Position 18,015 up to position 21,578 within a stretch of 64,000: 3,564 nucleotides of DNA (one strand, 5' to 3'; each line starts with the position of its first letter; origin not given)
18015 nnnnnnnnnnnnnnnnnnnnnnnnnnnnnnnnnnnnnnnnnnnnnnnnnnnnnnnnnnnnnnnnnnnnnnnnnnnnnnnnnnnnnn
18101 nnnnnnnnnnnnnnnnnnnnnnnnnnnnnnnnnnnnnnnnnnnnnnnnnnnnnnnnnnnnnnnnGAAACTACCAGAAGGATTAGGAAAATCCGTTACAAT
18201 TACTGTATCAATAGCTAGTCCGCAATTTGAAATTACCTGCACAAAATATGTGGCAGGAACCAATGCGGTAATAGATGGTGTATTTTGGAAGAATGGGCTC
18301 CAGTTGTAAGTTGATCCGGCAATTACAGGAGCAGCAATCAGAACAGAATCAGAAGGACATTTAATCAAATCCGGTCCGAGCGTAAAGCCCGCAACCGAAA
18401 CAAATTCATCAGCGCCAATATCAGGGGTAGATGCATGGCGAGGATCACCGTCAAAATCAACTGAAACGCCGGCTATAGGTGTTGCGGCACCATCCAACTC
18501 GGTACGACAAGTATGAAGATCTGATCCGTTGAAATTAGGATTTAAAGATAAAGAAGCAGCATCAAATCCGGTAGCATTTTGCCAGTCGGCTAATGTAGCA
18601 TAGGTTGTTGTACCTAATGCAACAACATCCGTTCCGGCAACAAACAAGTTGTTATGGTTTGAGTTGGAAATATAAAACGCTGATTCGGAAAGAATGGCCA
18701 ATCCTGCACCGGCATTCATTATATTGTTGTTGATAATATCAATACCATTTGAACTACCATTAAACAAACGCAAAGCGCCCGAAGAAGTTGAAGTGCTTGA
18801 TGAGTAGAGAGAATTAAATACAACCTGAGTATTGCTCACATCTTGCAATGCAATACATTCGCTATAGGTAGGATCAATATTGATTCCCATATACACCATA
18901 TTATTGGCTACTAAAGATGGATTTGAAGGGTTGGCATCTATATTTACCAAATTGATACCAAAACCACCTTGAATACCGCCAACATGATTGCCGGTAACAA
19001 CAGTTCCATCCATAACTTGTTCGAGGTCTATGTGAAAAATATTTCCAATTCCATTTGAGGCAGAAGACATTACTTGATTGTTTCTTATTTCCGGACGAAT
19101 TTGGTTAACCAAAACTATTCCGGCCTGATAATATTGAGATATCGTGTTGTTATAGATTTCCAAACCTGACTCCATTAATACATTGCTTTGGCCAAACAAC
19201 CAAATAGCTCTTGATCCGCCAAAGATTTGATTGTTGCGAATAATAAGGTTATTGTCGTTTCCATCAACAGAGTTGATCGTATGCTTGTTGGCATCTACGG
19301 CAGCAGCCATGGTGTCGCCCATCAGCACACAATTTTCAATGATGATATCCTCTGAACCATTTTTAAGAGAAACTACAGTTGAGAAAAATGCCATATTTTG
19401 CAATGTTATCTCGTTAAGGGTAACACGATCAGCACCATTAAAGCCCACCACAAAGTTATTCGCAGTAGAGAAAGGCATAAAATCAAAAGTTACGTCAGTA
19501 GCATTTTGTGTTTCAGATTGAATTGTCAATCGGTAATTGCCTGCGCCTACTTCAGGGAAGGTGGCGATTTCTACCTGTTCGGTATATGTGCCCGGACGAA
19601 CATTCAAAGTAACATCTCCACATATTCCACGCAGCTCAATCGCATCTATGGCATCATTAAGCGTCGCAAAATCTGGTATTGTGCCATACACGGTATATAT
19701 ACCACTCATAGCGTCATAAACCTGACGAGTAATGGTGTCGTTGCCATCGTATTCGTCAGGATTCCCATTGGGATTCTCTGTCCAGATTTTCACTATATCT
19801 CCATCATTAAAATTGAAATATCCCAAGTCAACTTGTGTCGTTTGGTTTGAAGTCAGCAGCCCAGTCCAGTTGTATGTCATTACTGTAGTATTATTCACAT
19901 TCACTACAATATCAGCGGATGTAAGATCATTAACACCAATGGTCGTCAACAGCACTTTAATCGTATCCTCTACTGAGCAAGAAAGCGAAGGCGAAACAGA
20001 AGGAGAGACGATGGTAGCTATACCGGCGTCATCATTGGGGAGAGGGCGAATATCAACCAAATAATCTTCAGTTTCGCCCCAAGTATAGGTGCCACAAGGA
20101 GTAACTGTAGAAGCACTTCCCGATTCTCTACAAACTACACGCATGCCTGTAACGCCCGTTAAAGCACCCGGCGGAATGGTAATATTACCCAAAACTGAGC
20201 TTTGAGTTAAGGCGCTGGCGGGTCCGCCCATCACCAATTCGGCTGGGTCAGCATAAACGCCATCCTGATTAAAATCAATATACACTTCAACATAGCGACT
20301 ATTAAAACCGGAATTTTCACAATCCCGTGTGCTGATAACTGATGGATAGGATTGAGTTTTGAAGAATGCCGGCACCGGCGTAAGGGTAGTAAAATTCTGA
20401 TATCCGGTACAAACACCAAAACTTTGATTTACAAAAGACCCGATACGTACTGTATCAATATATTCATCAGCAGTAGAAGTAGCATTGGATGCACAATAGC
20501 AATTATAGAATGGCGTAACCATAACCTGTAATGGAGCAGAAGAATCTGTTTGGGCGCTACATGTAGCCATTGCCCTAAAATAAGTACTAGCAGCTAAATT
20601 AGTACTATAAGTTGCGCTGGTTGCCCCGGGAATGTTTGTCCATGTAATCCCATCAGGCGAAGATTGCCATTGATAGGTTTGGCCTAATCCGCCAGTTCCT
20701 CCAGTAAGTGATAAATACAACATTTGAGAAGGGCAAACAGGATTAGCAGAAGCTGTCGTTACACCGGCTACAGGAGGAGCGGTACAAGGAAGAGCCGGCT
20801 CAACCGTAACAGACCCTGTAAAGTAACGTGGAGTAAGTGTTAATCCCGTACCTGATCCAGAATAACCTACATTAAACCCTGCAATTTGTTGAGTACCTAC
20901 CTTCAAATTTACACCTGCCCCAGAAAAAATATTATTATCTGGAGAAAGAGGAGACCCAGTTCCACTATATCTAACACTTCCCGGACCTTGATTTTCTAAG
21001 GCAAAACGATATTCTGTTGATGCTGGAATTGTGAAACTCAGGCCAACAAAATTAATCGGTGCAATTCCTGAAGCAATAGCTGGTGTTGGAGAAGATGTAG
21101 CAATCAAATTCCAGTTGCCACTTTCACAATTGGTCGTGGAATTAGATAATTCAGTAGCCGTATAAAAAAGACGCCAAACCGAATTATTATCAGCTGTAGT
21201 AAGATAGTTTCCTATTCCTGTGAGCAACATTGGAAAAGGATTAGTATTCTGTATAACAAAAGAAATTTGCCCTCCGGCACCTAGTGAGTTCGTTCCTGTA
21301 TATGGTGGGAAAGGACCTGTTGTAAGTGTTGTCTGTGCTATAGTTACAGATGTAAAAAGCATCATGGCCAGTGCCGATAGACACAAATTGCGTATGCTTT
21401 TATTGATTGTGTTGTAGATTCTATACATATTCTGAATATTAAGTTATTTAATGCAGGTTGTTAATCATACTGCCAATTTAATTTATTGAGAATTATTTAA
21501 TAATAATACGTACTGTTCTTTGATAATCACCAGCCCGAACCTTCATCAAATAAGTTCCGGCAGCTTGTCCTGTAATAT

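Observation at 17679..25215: Tandem pair of ~1240-aa T9SS cargo paralogs (GEVED-like motif + beta-helix + PKD + CTD) showing mosaic divergence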

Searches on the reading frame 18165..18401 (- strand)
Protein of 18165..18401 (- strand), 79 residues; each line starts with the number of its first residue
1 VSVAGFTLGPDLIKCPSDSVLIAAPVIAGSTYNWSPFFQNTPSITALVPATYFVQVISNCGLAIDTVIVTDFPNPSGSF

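Call 18: search_protein_families(library=pfam, proteins=[window:18165-18401:-], max_evalue=10)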
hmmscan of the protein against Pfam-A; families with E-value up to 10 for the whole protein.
seq(79 aa): 0 families

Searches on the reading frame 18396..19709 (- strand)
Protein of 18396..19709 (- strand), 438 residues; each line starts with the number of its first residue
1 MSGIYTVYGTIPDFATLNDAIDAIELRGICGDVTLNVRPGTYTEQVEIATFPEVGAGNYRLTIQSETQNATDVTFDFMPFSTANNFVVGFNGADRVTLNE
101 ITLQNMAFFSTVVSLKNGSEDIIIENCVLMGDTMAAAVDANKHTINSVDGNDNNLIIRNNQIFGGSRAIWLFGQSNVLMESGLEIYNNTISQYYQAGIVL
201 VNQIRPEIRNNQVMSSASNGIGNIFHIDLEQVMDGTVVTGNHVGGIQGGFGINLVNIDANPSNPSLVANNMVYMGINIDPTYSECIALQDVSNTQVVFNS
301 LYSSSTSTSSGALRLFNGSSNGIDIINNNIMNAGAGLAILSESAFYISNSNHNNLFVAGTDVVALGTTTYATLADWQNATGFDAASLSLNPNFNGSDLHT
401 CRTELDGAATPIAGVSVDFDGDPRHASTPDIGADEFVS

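Call 18: search_protein_families(library=pfam, proteins=[window:18396-19709:-], max_evalue=10)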
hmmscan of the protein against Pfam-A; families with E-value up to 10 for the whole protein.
seq(438 aa): 0 families

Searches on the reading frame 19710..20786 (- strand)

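Call 18: search_protein_families(library=pfam, proteins=[window:19710-20786:-], max_evalue=10)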
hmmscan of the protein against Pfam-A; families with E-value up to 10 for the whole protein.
seq(359 aa): 3 families
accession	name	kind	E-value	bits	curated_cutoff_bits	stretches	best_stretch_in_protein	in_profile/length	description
PF20009.4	GEVED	-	2e-18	67.4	24.4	1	165-244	1-77/78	GEVED domain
PF13507.12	GATase_5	-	0.15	11.5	27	1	118-173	85-143/260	CobB/CobQ-like glutamine amidotransferase domain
PF02740.20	Colipase_C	-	0.17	12.5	23.7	1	93-127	13-43/44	Colipase, C-terminal domain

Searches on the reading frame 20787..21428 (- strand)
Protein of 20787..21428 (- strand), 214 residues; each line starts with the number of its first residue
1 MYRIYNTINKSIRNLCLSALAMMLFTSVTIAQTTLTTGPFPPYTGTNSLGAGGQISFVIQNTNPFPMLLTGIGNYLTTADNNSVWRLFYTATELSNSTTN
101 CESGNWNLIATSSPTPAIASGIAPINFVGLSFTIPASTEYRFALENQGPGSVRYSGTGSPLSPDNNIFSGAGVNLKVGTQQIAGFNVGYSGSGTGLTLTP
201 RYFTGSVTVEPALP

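Call 18: search_protein_families(library=pfam, proteins=[window:20787-21428:-], max_evalue=10)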
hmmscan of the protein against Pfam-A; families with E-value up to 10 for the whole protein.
seq(214 aa): 0 families

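Call 31: find_homologous_proteins(query=window:20787-21428:-, max_evalue=0.001)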
Query seq(214 aa) (214 aa): 4 proteins with E <= 0.001 among 335 candidates.
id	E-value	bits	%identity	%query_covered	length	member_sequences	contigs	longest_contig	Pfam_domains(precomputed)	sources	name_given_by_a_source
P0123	6.6e-58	214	52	94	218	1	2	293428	-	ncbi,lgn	ncbi:MAG: hypothetical protein WD135_04270 [Ferruginibacter sp.]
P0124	6.5e-55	204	50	100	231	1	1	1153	-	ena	-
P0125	7.8e-54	200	56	86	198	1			-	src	-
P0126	4.0e-32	130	45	100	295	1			-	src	-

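Call 46: predict_structure(alignment_id=A2)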
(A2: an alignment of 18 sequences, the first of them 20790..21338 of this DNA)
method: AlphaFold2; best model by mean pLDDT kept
length: 183 residues; sequences in the alignment: 18
mean_pLDDT: 84.9   pTM: 0.85
mean pLDDT of the five models: 84.9, 83.3, 83.2, 72.0, 63.2
residues with pLDDT >= 90: 96; 70-90: 55; 50-70: 31; < 50: 1
segments of 3 or more residues with pLDDT < 50: none
pLDDT, mean of each block of 10 residues (from residue 1): 85 81 88 97 95 93 61 83 93 92 95 89 77 78 90 72 64 93 91
secondary structure, 60 per line:
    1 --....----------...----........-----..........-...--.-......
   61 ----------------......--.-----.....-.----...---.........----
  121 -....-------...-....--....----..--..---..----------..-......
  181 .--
elements in order: E3-6 E17-19 E24-31 E37-46 E55-60 E77-82 E91-95 E102-104 E108-116 E122-125 E137-140 E143-146 E175-181

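Call 69: search_protein_families(library=phrogs, proteins=[window:20790-21338:-], max_evalue=0.01)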
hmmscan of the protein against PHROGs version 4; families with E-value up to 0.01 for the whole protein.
window:20790-21338:- (183 aa): 0 families
